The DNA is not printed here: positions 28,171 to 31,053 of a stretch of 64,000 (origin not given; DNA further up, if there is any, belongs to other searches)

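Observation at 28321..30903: Very AT-rich single-gene TIR + STAND-like NTPase next to tmRNA: candidate antiphage defence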

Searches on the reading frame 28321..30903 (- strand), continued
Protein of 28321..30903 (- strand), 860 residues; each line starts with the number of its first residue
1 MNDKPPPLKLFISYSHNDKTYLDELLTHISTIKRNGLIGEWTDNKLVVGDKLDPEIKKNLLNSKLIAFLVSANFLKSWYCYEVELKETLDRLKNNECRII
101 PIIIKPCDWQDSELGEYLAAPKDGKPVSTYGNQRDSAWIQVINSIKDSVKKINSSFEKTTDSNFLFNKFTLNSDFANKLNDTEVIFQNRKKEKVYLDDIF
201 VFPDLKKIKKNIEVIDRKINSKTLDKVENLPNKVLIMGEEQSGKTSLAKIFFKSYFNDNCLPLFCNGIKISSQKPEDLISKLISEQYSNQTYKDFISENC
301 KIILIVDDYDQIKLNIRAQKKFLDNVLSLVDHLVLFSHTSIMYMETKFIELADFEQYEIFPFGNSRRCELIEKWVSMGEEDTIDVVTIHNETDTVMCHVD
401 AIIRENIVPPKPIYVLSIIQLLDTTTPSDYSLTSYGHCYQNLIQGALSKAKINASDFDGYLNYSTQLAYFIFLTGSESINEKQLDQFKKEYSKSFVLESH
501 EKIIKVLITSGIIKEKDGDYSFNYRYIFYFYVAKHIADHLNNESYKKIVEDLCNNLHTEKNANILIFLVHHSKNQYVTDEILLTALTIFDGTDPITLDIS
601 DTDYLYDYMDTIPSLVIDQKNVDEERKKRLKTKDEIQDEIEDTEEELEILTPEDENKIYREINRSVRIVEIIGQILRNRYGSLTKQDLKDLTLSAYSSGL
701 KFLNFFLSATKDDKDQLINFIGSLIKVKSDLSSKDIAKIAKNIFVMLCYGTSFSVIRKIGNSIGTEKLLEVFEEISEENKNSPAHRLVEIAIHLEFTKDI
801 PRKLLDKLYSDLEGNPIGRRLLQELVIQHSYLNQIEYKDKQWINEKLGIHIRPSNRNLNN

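Call 51: search_dna_similar(query=window:28324-30903:-, collection=phages, mode=protein, max_rows=15)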
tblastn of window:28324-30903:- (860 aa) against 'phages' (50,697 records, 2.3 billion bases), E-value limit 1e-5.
No match.

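Call 52: get_annotated_region(hit=H2, flank=7000)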
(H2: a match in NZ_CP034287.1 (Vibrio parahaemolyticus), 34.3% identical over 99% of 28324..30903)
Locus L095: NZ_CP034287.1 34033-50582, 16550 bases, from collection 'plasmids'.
description: Vibrio parahaemolyticus strain 20140624012-1 plasmid pVPHB2014-1, complete sequence
organism: Vibrio parahaemolyticus (NCBI taxid 670)
taxonomy: Bacteria; Pseudomonadota; Gammaproteobacteria; Vibrionales; Vibrionaceae; Vibrio; Vibrio parahaemolyticus
host: -; source: Penaeus vannamei,AHPND infected Litopenaeus vannamei; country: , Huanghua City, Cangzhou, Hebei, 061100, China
typing (MOB-suite, as given by PLSDB): mobilizable; replicon rep_cluster_557; relaxase MOBC
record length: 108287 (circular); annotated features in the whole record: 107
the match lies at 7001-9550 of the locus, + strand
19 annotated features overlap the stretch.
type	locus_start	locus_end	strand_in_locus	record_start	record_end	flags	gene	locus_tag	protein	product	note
CDS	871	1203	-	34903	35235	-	-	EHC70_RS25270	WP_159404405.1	hypothetical protein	-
CDS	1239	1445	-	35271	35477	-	-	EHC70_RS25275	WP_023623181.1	hypothetical protein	-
CDS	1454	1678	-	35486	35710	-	-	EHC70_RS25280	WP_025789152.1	hypothetical protein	-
CDS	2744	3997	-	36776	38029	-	-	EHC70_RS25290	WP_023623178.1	DUF6602 domain-containing protein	-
CDS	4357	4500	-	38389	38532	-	-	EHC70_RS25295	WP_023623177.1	hypothetical protein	-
CDS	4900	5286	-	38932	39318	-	-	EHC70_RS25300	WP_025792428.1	hypothetical protein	-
CDS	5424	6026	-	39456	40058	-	-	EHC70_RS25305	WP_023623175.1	recombinase family protein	GO:0006310 - DNA recombination [Evidence IEA]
CDS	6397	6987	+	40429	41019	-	-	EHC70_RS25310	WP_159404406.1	hypothetical protein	-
CDS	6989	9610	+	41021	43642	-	-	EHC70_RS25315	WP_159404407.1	toll/interleukin-1 receptor domain-containing protein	GO:0007165 - signal transduction [Evidence IEA]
CDS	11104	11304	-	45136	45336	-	-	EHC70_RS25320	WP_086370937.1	hypothetical protein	-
CDS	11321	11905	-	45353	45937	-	-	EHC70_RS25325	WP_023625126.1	DUF2913 family protein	-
CDS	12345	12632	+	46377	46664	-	-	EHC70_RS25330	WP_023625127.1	hypothetical protein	-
CDS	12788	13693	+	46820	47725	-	-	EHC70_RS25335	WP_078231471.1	zincin-like metallopeptidase domain-containing protein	-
CDS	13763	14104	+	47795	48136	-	-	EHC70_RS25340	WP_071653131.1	hypothetical protein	-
CDS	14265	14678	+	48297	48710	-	-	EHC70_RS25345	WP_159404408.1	antirestriction protein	-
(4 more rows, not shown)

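Call 53: get_annotated_region(hit=H5, flank=6000)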
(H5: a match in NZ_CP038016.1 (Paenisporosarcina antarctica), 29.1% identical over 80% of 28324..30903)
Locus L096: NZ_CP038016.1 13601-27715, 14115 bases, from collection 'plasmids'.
description: Paenisporosarcina antarctica strain CGMCC 1.6503 plasmid unnamed, complete sequence
organism: Paenisporosarcina antarctica (NCBI taxid 417367)
taxonomy: Bacteria; Bacillota; Bacilli; Bacillales; Planococcaceae; Paenisporosarcina; Paenisporosarcina antarctica
host: -; source: Antarctica: Sea off King George Island; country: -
typing (MOB-suite, as given by PLSDB): non-mobilizable
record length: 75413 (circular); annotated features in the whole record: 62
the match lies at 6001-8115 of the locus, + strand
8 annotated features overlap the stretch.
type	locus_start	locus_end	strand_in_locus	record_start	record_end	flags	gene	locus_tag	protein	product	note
CDS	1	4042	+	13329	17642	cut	-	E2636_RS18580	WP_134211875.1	Eco57I restriction-modification methylase domain-containing protein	GO:0006304 - DNA modification [Evidence IEA]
CDS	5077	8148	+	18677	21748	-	-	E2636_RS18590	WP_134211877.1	metallophosphoesterase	-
CDS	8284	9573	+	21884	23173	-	-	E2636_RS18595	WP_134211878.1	hypothetical protein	-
CDS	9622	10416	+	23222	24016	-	-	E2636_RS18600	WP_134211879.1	hypothetical protein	-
CDS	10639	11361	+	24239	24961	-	-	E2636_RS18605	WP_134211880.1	hypothetical protein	-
CDS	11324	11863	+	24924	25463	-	-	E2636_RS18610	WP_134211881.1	Pycsar system effector family protein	-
CDS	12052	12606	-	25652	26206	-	-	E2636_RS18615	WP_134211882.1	recombinase family protein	GO:0006310 - DNA recombination [Evidence IEA]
CDS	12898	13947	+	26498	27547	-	-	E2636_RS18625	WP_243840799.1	DNA/RNA non-specific endonuclease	-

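Call 57: search_protein_families(library=ncbifam, proteins=[L096:5077-8145:+, L095:6989-9607:+, L068:9191-12058:+, L080:1709-3850:+, L060:10004-12085:+, L009:9992-12556:+], max_evalue=0.00001)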
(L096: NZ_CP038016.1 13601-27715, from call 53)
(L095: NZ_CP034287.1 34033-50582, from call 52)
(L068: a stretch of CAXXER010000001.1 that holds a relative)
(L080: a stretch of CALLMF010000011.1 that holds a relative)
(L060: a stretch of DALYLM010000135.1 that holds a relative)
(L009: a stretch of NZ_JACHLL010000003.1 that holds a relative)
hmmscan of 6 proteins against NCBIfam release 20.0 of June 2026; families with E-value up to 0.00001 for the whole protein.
L096:5077-8145:+ (1023 aa): 2 families
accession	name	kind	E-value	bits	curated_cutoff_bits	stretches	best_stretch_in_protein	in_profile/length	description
NF053861.1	DS8_antiphage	equivalog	0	1101.1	790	1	7-1005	1-993/994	anti-phage protein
NF053862.1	DS9_1_antiphage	equivalog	2.4e-10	39.9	420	1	5-100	196-298/486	anti-phage phosphoesterase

L095:6989-9607:+ (873 aa): 2 families
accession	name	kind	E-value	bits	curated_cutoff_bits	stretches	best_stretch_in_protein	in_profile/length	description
NF053861.1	DS8_antiphage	equivalog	2.1e-167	558.7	790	1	157-847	299-994/994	anti-phage protein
NF058526.1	Thoeris_type3_ThcB4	equivalog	2.5e-06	26.6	220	1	5-78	129-200/375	Thoeris type III anti-phage system protein ThcB4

L068:9191-12058:+ (956 aa): 1 family
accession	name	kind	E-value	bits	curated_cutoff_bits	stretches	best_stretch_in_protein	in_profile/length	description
NF053861.1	DS8_antiphage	equivalog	8.4e-171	570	790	1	270-940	308-994/994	anti-phage protein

L080:1709-3850:+ (714 aa): 1 family
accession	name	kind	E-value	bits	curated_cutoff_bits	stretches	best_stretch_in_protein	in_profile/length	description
NF053861.1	DS8_antiphage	equivalog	1.6e-165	552.5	790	1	9-695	308-993/994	anti-phage protein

L060:10004-12085:+ (694 aa): 1 family
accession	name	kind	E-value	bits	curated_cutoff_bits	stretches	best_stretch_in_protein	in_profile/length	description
NF053861.1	DS8_antiphage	equivalog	1.2e-170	569.5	790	1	3-677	308-994/994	anti-phage protein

L009:9992-12556:+ (855 aa): 1 family
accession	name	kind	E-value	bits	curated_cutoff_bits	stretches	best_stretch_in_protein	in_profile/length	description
NF053861.1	DS8_antiphage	equivalog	6.6e-173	576.9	790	1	161-837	304-994/994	anti-phage protein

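Call 59: search_protein_representatives(protein=window:28324-30426:-)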
Query: 701 residues. Proteins with E-value up to 0.001 (for the whole library): 2749; up to 1e-10: 2225; up to 1e-30: 1611. The best 150 are listed.
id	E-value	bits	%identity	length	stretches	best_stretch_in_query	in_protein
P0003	6.0e-233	791.8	54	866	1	11-692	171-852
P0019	4.1e-194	663.5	50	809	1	7-631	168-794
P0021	6.6e-190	649.6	45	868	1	12-692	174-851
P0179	5.1e-182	623.5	47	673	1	46-694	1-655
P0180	1.3e-179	615.6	45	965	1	9-695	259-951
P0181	1.6e-176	605.3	42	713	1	16-694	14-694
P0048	5.1e-170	583.9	41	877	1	9-694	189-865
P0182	3.2e-169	581.2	41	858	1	12-692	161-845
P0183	5.8e-169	580.4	47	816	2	143-691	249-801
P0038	6.3e-167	573.7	40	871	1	12-693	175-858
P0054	6.7e-167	573.6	40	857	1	12-694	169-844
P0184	6.1e-163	560.5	40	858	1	11-695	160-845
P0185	2.8e-162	558.3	40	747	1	13-692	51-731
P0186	1.3e-160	552.8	38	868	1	9-693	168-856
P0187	3.1e-160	551.6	43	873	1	16-695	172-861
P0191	2.3e-154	532.2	37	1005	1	12-693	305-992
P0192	9.1e-152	523.6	52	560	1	5-462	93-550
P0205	1.1e-131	457.2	35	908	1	6-693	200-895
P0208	3.0e-129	449.1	36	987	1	12-693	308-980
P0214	7.1e-125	434.7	36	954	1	11-694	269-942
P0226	3.1e-117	409.5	35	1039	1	10-693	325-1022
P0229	8.6e-117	408.0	34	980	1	10-694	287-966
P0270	1.6e-89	317.9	31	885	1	11-618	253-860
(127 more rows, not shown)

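Call 62: search_protein_families(library=pfam, proteins=[P0003, P0226, P0191, P0180, P0192, P0205, P0208, P0214, P0229, P0270], max_evalue=0.0001)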
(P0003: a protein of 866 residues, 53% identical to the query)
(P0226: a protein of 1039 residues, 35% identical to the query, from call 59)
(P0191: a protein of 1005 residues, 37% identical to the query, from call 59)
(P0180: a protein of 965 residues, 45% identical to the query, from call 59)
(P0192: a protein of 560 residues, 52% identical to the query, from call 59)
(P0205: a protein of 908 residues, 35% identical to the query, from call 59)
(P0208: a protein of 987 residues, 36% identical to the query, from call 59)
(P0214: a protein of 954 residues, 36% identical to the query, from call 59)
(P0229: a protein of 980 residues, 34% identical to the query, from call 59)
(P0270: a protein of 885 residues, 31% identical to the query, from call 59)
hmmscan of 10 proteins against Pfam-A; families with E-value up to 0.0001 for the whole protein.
P0003 (866 aa): 3 families
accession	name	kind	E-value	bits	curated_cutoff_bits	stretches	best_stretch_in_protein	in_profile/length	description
PF13676.11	TIR_2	-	5.9e-16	59.5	28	1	11-112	2-98/122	TIR domain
PF24406.1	nSTAND_NTPase4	-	2.9e-07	30.9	27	1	484-533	7-58/58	Novel STAND NTPase 4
PF01582.25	TIR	-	4.6e-05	23.7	21.3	0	19-125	15-118/179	TIR domain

P0226 (1039 aa): 2 families
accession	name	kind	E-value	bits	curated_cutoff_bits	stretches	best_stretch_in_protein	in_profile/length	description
PF24406.1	nSTAND_NTPase4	-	1.5e-12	47.8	27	1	637-692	2-58/58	Novel STAND NTPase 4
PF00149.33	Metallophos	-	4.8e-07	30.8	21.5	1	5-244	3-190/191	Calcineurin-like phosphoesterase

P0191 (1005 aa): 5 families
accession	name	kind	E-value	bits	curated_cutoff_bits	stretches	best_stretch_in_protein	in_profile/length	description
PF01048.26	PNP_UDP_1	-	1.2e-14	54.8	25.1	1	7-286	2-232/233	Phosphorylase superfamily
PF24406.1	nSTAND_NTPase4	-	5.6e-09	36.4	27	1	610-664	2-57/58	Novel STAND NTPase 4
PF13173.12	AAA_14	-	1.5e-06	28.7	27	1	369-478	6-106/129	AAA domain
PF20720.3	nSTAND3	-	1.2e-05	25.5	27.2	1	368-415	20-55/155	Novel STAND NTPase 3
PF00004.35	AAA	-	8.5e-05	23.5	21.2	0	369-454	2-80/131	ATPase family associated with various cellular activities (AAA)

P0180 (965 aa): 2 families
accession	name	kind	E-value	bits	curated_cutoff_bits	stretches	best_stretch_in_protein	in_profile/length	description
PF00656.27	Peptidase_C14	-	7.3e-11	42.6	21.4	1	60-214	47-215/233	Caspase domain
PF24406.1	nSTAND_NTPase4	-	9.4e-09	35.7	27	1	570-624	2-58/58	Novel STAND NTPase 4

P0192 (560 aa): 1 family
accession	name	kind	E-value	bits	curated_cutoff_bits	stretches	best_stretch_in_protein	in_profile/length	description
PF24406.1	nSTAND_NTPase4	-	1.5e-05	25.4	27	1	407-461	2-58/58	Novel STAND NTPase 4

P0205 (908 aa): 1 family
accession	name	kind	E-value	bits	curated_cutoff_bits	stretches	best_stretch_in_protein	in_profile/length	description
PF13676.11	TIR_2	-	8e-07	30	28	1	9-116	1-93/122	TIR domain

P0208 (987 aa): 2 families
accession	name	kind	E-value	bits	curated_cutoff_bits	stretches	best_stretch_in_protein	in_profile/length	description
PF01048.26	PNP_UDP_1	-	3.3e-12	46.7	25.1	1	61-258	36-232/233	Phosphorylase superfamily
PF24406.1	nSTAND_NTPase4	-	3.6e-07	30.6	27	1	616-664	7-58/58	Novel STAND NTPase 4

P0214 (954 aa): 2 families
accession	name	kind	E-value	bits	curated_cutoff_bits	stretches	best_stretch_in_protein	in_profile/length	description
PF24391.1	HD-CE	-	3.4e-07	30.7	27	1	47-184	8-194/263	HD-CE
PF24406.1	nSTAND_NTPase4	-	1.7e-06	28.4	27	1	571-625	2-58/58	Novel STAND NTPase 4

P0229 (980 aa): 3 families
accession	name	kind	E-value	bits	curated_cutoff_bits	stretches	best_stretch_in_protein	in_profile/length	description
PF13365.12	Trypsin_2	-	4.2e-08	34.5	27.6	1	26-175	1-138/144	Trypsin-like peptidase domain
PF24406.1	nSTAND_NTPase4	-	6.5e-08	33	27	1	592-647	2-58/58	Novel STAND NTPase 4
PF00089.32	Trypsin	-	7e-05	23.2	20.6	0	14-202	15-214/220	Trypsin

P0270 (885 aa): 3 families
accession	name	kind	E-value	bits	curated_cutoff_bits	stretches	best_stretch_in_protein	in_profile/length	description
PF00656.27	Peptidase_C14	-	2.3e-17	63.9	21.4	1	2-226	2-230/233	Caspase domain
PF24406.1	nSTAND_NTPase4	-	8.7e-12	45.4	27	1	563-617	2-58/58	Novel STAND NTPase 4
PF20720.3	nSTAND3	-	1.5e-05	25.2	27.2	0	308-361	11-64/155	Novel STAND NTPase 3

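Call 82: search_protein_families(library=padloc, alignment_id=A5, max_evalue=1e-10)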
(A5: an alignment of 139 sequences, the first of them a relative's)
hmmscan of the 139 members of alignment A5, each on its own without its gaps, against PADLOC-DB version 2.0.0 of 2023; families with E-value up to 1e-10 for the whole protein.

A. member 1, L005:3246-3662:- (139 aa): 0 families

B. families by the number of members that match (of 139 scanned): 363 families (the first 25 are shown)
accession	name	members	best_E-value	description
PDLC00420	ThsB1|ThsB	5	3.5e-71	TIR-like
PDLC03048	REase_I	4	0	Type I restriction enzyme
PDLC03041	REase_I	4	0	Type I restriction enzyme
PDLC03101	Specificity_I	4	9.3e-138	Type I specificity subunit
PDLC03040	REase_I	4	2.8e-115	Type I restriction enzyme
PDLC03087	Specificity_I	4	4.2e-115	Type I specificity subunit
PDLC03044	REase_I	4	1.4e-104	Type I restriction enzyme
PDLC03156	Specificity_I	4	1e-96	Type I specificity subunit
PDLC03109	Specificity_I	4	1.5e-74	Type I specificity subunit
PDLC03098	Specificity_I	4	8.9e-73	Type I specificity subunit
PDLC03046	REase_I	4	5.1e-70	Type I restriction enzyme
PDLC03134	Specificity_I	4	2e-66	Type I specificity subunit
PDLC03127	Specificity_I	4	2.1e-65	Type I specificity subunit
PDLC03178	Specificity_I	4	1.8e-64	Type I specificity subunit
PDLC04137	mad5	4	1.6e-62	mads_5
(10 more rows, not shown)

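Call 85: search_solved_structures(query=A1, max_evalue=0.1)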
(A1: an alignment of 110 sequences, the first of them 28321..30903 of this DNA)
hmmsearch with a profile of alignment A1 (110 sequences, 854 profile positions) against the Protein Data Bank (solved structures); distinct sequences matched with E-value up to 0.1: 53.
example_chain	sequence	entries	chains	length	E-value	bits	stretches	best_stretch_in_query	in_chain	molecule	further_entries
9mud_K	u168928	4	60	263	1.5e-08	36.3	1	4-100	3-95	Cat1 (CRISPR associated TIR 1) pentagonal filament | Cat1 (CRISPR associated TIR 1) pentagonal filament assembly | Cat1 (CRISPR-associated TIR 1)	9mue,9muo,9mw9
3jrn_A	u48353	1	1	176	6.5e-07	30.9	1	3-127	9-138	AT1G72930 protein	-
7ylf_A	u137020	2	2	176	9.2e-07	30.4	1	3-101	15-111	Toll-like receptor 15 | Toll-like receptor 2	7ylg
7uxr_A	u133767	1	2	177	5.5e-06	27.8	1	3-97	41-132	TIR domain protein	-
4om7_A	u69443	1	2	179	5.6e-06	27.8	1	4-107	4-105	Toll-like receptor 6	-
7uwg_A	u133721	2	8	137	9.6e-06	27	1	3-97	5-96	Molecular chaperone Tir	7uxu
1fyv_A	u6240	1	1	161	9.7e-06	27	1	4-81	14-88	TOLL-LIKE RECEPTOR 1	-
7nuw_A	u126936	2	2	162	9.8e-06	27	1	4-81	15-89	Toll-like receptor 1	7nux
7nt7_A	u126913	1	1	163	9.9e-06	27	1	4-81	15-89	Toll-like receptor 1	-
8g83_A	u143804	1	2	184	2.2e-05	25.8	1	3-97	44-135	NAD(+) hydrolase AbTIR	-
2v55_B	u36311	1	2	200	3.4e-05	25.2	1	210-350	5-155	RHO-RELATED GTP-BINDING PROTEIN RHOE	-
3ozi_A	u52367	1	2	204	4.7e-05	24.7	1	4-98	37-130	L6tr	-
7jlv_A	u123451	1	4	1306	8.1e-05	23.9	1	4-98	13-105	Disease resistance protein Roq1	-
7jlu_A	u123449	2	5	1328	8.6e-05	23.9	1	4-98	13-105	Disease resistance protein Roq1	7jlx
5ku7_A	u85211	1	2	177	0.00028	22.2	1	3-98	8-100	TIR-NB-LRR type resistance protein RPV1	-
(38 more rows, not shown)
